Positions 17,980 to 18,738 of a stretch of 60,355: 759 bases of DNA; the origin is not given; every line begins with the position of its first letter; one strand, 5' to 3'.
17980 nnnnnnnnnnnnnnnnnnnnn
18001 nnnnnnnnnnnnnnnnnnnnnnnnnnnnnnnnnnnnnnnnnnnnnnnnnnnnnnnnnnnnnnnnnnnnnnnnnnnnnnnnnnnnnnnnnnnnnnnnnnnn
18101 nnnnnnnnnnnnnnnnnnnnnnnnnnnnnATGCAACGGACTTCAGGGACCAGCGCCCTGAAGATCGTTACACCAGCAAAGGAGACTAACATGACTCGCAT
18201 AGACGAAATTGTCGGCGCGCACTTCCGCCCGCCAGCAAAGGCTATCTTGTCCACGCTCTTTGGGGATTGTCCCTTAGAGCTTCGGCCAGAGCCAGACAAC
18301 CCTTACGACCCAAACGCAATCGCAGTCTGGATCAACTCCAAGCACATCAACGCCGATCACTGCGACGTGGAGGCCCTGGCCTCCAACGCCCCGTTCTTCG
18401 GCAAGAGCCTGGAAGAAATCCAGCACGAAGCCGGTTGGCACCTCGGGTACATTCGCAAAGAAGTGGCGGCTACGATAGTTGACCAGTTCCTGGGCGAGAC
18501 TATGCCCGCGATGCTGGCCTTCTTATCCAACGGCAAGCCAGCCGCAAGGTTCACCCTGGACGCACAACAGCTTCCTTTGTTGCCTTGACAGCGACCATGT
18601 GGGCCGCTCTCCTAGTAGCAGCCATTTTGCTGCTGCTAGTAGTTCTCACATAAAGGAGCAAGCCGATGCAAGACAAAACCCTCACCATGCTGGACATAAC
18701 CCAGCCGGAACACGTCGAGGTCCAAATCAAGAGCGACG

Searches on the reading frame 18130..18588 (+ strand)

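Call 60: search_protein_families(library=pfam, proteins=[window:18130-18588:+], max_evalue=0.01)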
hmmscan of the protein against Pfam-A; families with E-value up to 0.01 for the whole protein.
window:18130-18588:+ (152 aa): 1 family
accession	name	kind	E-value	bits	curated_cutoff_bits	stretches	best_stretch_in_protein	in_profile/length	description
PF08797.16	HIRAN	-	1.4e-05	25.3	24.7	1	48-116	25-62/96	HIRAN domain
